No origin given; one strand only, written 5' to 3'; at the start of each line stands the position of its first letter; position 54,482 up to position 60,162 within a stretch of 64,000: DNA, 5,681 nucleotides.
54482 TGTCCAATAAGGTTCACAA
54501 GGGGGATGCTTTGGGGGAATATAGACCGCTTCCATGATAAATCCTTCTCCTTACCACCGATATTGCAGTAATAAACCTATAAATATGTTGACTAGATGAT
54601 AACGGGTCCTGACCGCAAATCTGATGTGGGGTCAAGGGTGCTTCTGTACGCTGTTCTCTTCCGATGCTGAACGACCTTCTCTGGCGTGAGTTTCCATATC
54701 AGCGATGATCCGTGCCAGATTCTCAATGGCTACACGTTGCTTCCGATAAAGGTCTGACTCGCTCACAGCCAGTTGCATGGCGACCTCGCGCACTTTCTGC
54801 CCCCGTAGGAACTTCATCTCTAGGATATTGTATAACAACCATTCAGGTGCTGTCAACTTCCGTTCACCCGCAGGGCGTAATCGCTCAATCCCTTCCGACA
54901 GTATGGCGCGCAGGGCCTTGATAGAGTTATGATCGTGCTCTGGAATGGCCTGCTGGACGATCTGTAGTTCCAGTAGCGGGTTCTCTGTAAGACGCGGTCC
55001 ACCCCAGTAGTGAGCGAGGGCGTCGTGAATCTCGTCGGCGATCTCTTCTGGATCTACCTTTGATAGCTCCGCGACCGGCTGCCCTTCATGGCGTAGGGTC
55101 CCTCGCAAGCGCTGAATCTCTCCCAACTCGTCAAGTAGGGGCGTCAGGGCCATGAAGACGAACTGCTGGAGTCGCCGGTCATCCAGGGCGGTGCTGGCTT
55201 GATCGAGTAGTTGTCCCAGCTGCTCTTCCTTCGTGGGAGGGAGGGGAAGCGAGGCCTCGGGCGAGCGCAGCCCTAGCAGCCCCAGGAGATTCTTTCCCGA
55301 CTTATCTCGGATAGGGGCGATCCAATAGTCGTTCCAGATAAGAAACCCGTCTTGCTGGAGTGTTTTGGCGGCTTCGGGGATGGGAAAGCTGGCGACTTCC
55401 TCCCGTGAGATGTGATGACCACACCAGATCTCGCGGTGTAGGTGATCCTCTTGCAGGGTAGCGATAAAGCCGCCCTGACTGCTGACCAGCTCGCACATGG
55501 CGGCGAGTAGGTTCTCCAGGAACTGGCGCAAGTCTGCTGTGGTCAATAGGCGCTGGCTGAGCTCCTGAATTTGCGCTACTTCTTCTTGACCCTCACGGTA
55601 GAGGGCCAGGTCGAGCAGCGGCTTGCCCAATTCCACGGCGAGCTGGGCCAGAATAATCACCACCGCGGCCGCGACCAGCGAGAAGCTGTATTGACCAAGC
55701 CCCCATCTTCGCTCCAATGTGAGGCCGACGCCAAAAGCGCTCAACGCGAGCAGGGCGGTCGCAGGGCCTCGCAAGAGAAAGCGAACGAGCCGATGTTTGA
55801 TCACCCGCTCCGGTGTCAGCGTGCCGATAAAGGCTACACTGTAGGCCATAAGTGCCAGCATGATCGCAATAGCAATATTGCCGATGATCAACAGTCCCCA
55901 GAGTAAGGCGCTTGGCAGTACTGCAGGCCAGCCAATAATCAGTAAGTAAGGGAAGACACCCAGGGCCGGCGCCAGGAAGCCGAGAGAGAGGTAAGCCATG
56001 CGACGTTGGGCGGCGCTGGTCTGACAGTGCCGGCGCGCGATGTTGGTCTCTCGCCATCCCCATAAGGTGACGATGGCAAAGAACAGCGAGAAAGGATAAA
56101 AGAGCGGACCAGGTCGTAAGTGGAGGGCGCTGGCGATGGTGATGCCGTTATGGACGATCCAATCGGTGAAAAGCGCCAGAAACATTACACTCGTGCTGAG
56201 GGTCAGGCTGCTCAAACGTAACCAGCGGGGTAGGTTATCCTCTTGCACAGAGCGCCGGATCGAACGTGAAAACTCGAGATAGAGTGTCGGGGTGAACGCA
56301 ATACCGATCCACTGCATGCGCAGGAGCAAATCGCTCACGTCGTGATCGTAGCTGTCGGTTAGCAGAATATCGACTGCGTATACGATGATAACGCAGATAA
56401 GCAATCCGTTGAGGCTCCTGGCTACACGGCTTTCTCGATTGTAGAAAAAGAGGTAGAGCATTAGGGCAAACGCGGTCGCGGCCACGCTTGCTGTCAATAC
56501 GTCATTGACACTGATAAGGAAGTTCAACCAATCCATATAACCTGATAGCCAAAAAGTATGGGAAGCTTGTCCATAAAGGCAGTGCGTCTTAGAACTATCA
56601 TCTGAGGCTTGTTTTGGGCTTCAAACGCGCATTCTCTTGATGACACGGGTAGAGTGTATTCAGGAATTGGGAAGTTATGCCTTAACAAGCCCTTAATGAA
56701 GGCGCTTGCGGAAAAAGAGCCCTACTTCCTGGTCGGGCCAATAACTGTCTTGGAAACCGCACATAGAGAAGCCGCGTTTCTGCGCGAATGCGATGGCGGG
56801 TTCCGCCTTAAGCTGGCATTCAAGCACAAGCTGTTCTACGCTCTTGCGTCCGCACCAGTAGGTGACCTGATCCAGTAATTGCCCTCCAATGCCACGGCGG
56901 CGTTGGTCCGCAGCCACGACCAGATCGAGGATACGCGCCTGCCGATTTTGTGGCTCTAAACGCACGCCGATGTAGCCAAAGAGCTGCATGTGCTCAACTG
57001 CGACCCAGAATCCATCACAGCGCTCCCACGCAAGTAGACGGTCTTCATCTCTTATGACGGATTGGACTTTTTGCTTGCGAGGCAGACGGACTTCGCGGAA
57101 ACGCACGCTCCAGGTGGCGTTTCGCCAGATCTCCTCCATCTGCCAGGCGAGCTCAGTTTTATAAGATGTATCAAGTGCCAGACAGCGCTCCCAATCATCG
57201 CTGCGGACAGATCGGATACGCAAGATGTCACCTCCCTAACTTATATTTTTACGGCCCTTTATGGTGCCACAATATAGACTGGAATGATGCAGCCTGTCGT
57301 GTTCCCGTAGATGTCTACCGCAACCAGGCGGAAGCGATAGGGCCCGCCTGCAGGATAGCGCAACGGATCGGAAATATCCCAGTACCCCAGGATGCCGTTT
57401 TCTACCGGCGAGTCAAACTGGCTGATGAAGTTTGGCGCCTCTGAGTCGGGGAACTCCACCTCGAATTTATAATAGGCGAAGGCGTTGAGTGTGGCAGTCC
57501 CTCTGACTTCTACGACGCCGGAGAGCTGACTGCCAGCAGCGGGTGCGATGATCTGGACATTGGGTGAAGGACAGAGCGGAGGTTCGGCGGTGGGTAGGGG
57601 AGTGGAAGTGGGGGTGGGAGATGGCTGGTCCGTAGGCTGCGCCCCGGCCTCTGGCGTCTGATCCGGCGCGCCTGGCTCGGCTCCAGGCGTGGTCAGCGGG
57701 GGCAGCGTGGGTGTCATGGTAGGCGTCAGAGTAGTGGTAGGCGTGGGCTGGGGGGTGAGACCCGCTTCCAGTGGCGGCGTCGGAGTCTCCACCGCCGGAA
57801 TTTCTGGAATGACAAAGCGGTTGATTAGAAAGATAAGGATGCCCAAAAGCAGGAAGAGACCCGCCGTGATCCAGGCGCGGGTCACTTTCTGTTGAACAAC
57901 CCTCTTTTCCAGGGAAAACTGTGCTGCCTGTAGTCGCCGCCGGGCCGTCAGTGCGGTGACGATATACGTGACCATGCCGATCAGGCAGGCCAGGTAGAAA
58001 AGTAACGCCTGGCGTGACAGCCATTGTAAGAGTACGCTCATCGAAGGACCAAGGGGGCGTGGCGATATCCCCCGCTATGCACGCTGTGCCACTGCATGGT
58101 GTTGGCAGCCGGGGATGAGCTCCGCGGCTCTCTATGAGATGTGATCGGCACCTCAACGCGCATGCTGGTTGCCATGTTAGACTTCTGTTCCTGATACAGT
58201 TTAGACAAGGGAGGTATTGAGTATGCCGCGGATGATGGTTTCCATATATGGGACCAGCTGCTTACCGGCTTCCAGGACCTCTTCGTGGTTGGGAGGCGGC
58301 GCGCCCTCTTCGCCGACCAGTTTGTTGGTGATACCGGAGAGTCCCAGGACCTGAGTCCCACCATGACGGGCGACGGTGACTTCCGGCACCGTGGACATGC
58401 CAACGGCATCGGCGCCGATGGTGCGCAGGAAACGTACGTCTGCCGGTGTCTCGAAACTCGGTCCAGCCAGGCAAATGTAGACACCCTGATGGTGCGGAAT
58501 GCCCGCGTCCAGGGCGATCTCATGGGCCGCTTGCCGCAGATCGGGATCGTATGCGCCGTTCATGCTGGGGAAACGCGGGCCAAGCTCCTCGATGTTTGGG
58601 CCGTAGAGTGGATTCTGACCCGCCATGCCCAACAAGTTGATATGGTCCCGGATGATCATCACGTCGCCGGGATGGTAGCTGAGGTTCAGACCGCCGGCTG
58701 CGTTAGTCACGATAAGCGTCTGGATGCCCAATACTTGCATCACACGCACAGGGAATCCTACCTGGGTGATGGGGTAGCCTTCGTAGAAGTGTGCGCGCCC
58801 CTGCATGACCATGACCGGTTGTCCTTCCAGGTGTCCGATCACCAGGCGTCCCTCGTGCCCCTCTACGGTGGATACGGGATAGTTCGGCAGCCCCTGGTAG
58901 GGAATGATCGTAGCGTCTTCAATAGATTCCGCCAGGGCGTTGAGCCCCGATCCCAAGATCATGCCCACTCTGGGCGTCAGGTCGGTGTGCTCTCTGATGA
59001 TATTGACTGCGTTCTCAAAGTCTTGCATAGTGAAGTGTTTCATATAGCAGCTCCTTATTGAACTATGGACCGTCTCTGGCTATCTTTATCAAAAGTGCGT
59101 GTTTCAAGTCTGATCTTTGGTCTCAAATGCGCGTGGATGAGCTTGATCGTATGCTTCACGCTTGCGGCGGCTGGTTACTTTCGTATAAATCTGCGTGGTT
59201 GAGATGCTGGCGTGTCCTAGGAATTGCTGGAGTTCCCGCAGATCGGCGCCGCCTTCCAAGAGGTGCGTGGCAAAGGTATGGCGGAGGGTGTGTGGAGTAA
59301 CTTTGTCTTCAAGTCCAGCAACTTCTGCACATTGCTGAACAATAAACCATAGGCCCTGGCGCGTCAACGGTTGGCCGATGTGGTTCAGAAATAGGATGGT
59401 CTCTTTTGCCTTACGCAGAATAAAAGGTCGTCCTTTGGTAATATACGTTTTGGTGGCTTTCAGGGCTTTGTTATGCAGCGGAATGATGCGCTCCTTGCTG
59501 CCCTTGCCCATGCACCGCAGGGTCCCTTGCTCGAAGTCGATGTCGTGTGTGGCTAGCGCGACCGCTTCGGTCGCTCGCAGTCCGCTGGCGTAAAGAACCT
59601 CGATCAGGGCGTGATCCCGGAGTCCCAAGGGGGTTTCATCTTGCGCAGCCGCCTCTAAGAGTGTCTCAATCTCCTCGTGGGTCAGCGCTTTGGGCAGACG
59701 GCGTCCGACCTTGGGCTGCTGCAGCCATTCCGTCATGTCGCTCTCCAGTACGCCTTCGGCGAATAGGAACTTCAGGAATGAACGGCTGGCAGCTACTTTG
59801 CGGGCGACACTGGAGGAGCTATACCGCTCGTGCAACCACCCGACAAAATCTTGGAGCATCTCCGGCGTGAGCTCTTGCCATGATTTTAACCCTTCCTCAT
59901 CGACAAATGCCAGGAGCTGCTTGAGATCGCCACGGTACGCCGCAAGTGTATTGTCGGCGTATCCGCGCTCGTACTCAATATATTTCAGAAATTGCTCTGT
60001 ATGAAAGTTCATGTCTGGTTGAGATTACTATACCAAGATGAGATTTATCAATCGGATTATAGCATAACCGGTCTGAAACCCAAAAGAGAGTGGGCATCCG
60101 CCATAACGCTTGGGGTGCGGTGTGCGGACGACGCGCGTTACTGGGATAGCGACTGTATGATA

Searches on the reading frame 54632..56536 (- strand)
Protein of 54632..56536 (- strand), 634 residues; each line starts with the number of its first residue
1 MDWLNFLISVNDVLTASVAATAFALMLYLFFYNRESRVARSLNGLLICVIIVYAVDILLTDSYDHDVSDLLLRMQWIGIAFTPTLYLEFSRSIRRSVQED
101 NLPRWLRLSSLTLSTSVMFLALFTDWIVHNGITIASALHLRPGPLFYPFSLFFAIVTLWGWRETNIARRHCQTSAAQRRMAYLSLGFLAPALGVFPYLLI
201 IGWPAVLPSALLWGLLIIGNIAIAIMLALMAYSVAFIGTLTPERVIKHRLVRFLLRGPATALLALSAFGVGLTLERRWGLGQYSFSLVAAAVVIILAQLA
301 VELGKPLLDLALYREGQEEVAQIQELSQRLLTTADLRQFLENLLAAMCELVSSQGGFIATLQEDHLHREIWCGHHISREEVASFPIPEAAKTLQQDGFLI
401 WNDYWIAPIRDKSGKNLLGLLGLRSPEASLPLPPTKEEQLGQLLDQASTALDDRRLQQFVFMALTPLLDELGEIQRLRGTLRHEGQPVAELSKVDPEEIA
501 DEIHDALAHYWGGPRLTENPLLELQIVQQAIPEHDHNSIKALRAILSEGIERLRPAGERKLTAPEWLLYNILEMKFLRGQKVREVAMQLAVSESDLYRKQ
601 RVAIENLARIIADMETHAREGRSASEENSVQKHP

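Call 28: search_protein_families(library=pfam, proteins=[window:54632-56536:-])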
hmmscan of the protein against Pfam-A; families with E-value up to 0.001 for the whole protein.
window:54632-56536:- (634 aa): 1 family
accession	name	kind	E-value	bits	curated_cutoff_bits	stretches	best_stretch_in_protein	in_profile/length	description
PF16927.11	HisKA_7TM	-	1e-05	26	28.6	1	18-204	5-194/224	N-terminal 7TM region of histidine kinase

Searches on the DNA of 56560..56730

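Call 13: search_rna_families(source=window, start=56560, end=56730, threshold=evalue, max_evalue=10, show_alignments=3)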
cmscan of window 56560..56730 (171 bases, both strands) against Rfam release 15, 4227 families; matches with E-value up to 10: 5.
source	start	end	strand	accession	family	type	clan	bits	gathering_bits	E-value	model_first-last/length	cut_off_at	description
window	56598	56699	+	RF04089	mir-753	Gene; miRNA;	-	18.7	62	0.23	1-62/62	no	mir-753 microRNA precursor family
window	56562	56652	+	RF00714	MIR535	Gene; miRNA;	-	12.4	64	6.6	1-95/95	no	MIR535 microRNA precursor family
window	56635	56698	+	RF02292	TtnuCD16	Gene; snRNA; snoRNA; CD-box;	-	11.6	75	4.1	1-58/58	no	Tetrahymena snoRNA TtnuCD16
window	56596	56701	-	RF03668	mir-1788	Gene; miRNA;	-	11.5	57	7.4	1-77/77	no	mir-1788 microRNA precursor family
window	56569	56627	+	RF02170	PVT1_7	Gene; lncRNA;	-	9.1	80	8.9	77-137/137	no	Pvt1 oncogene conserved region 7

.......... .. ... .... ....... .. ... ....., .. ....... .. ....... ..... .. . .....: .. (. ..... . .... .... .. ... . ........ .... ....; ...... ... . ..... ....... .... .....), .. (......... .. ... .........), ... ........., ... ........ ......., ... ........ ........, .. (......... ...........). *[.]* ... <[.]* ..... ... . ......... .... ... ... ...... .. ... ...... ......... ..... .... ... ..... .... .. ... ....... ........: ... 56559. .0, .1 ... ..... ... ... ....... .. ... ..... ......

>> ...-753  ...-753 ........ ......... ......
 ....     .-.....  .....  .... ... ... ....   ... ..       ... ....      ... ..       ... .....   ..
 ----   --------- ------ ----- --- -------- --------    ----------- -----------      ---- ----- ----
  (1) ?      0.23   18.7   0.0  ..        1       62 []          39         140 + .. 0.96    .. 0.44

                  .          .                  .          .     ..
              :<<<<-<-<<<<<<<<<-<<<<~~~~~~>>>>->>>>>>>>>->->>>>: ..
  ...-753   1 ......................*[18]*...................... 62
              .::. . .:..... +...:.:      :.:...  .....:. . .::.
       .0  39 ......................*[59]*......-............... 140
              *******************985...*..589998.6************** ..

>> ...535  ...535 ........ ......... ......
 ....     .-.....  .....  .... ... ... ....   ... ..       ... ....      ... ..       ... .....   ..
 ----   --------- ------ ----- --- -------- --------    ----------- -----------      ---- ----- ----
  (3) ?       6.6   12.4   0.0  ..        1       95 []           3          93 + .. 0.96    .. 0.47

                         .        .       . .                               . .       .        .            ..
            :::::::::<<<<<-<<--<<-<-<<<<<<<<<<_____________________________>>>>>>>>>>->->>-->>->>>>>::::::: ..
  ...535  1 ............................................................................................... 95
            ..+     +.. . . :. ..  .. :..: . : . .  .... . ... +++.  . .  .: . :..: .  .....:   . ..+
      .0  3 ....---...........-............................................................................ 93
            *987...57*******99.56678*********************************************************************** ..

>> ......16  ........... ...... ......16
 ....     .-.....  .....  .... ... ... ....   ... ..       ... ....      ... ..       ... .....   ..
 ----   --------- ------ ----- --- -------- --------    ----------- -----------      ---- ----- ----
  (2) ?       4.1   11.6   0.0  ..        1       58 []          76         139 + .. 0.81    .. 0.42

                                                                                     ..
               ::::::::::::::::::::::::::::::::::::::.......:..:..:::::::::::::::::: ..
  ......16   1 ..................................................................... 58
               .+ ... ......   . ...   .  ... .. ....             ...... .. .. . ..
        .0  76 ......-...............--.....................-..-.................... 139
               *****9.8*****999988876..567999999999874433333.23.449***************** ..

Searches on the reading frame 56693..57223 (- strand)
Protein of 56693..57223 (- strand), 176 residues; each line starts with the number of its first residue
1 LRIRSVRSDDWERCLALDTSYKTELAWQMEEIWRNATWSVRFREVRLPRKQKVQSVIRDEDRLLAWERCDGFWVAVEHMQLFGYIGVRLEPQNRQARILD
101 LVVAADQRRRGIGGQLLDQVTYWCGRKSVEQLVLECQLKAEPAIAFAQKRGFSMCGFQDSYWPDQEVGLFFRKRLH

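Call 28: search_protein_families(library=pfam, proteins=[window:56693-57223:-])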
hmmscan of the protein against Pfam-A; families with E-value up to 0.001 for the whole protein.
window:56693-57223:- (176 aa): 4 families
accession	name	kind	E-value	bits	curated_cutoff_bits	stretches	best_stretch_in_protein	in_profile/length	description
PF00583.31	Acetyltransf_1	-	2.6e-15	57.1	20.7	1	59-152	20-116/116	Acetyltransferase (GNAT) family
PF13508.13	Acetyltransf_7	-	2.5e-11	44.2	27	1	71-153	4-83/84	Acetyltransferase (GNAT) domain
PF13673.13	Acetyltransf_10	-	6.5e-07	29.8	23.6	1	72-156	33-111/128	Acetyltransferase (GNAT) domain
PF13420.13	Acetyltransf_4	-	9.9e-05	22.8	24.3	1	37-160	26-142/155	Acetyltransferase (GNAT) domain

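Call 69: find_homologous_proteins(query=window:56693-57223:-, max_evalue=1e-30)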
Query window:56693-57223:- (176 aa): 61 proteins with E <= 1e-30 among 174 candidates.
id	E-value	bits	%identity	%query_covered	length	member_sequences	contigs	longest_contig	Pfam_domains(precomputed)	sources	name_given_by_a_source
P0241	4.4e-115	400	100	100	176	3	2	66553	PF13673.14,PF13508.14,PF00583.32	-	-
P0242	6.1e-89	315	79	99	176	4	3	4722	PF13673.14,PF13508.14,PF00583.32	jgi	jgi:ribosomal protein S18 acetylase RimI-like enzyme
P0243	2.6e-88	313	78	99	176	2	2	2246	PF13673.14,PF13508.14,PF00583.32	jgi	-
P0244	3.1e-88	312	74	100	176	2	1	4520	PF13673.14,PF13420.14,PF13302.14,PF13508.14,PF00583.32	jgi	-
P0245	1.6e-86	307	76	99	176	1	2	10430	PF13673.14,PF13508.14,PF00583.32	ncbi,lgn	-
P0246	1.1e-83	298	74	99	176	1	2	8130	PF13673.14,PF13508.14,PF00583.32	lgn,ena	-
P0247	1.5e-79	284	72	100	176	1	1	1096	PF13673.14,PF13508.14,PF00583.32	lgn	-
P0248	7.2e-77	275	69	100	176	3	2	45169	PF13673.14,PF13508.14,PF00583.32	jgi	jgi:GNAT superfamily N-acetyltransferase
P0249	3.7e-69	250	63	99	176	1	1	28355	PF13673.14,PF13420.14,PF13508.14,PF00583.32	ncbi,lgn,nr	ncbi:MAG: GNAT family N-acetyltransferase [Anaerolineae bacterium]|nr:GNAT family N-acetyltransferas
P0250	2.3e-65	238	61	99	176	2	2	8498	PF13673.14,PF13508.14,PF00583.32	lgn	-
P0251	1.2e-64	236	61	99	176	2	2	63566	PF13673.14,PF13508.14,PF00583.32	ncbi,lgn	ncbi:MAG: N-acetyltransferase family protein [Anaerolineales bacterium]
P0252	3.9e-64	234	59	99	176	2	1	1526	PF13673.14,PF13508.14,PF00583.32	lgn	-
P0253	4.4e-64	234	58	99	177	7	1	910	PF13673.14,PF13508.14,PF00583.32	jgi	-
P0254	8.5e-64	233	59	99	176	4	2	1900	PF13673.14,PF13508.14,PF00583.32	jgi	-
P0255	1.1e-63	232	57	99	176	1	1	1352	PF13673.14,PF13508.14,PF00583.32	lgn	-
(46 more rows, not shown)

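Call 70: find_encoding_contigs(protein=P0242, flank=10000, max_places=2)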
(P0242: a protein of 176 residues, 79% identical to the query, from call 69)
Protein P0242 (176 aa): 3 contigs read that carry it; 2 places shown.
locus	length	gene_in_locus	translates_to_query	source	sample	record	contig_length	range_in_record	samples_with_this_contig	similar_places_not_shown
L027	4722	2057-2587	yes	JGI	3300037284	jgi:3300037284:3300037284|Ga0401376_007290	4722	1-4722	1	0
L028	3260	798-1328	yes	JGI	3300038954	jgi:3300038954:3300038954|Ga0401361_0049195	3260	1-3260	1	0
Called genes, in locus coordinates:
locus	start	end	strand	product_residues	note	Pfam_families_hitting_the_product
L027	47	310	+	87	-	PF00589:Phage_integrase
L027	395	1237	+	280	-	PF01048:PNP_UDP_1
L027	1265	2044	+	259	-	-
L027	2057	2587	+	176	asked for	PF00583:Acetyltransf_1, PF13673:Acetyltransf_10 (weak), PF13508:Acetyltransf_7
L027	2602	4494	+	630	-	PF16927:HisKA_7TM (weak)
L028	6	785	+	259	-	-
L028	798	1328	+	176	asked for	PF00583:Acetyltransf_1, PF13673:Acetyltransf_10 (weak), PF13508:Acetyltransf_7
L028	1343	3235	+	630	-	PF16927:HisKA_7TM (weak)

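Call 71: find_encoding_contigs(protein=P0245, flank=10000, max_places=2)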
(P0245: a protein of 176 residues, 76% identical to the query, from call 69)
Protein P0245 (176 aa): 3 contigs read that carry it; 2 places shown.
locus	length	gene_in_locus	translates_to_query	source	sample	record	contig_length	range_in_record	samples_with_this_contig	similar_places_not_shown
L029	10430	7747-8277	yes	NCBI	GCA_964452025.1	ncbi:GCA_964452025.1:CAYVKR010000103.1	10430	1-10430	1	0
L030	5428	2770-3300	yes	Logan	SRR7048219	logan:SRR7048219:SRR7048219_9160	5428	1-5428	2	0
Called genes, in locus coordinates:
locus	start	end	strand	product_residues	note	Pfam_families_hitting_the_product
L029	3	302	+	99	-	?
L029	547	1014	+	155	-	PF14229:DUF4332 (faint), PF14520:HHH_5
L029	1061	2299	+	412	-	PF13527:Acetyltransf_9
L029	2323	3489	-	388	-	PF01053:Cys_Met_Meta_PP, PF00155:Aminotran_1_2, PF01212:Beta_elim_lyase, PF06838:Met_gamma_lyase (weak)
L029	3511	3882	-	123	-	-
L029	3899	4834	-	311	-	PF00248:Aldo_ket_red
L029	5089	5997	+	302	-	PF02899:Phage_int_SAM_1, PF13495:Phage_int_SAM_4 (weak), PF00589:Phage_integrase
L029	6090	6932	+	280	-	PF01048:PNP_UDP_1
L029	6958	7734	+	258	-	-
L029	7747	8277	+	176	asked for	PF00583:Acetyltransf_1, PF13673:Acetyltransf_10 (weak), PF13508:Acetyltransf_7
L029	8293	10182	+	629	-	PF16927:HisKA_7TM (weak)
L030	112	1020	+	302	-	PF02899:Phage_int_SAM_1, PF13495:Phage_int_SAM_4 (weak), PF00589:Phage_integrase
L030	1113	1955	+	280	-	PF01048:PNP_UDP_1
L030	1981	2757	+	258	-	-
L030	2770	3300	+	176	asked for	PF00583:Acetyltransf_1, PF13673:Acetyltransf_10 (weak), PF13508:Acetyltransf_7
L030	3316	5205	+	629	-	PF16927:HisKA_7TM (weak)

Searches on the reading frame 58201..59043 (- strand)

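Call 88: search_protein_families(library=pfam, proteins=[window:58201-59043:-], max_evalue=0.00001)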
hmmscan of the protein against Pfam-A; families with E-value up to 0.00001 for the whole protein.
window:58201-59043:- (280 aa): 1 family
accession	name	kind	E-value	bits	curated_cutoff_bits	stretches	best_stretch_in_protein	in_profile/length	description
PF01048.26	PNP_UDP_1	-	7.1e-55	186.4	25.1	1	26-275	2-232/233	Phosphorylase superfamily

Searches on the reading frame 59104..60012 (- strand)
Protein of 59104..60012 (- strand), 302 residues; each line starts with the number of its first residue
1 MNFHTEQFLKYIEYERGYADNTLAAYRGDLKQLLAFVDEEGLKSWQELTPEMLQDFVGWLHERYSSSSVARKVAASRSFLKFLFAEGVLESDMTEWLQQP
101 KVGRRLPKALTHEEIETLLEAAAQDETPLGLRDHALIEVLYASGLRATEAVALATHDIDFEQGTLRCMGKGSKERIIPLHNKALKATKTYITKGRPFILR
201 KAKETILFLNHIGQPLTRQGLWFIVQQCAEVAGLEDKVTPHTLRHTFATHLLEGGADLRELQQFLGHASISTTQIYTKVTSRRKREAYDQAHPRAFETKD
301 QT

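Call 88: search_protein_families(library=pfam, proteins=[window:59104-60012:-], max_evalue=0.00001)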
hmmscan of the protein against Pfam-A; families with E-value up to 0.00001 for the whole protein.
window:59104-60012:- (302 aa): 3 families
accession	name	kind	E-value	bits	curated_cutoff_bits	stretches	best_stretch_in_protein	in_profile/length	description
PF00589.27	Phage_integrase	-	2.4e-50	171.1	27.1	1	109-281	2-170/172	Phage integrase family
PF02899.23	Phage_int_SAM_1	-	8.1e-22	77.7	22.3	1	6-87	2-83/83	Phage integrase, N-terminal SAM-like domain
PF13495.12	Phage_int_SAM_4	-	2.8e-07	31.3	27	1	6-86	3-77/85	Phage integrase, N-terminal SAM-like domain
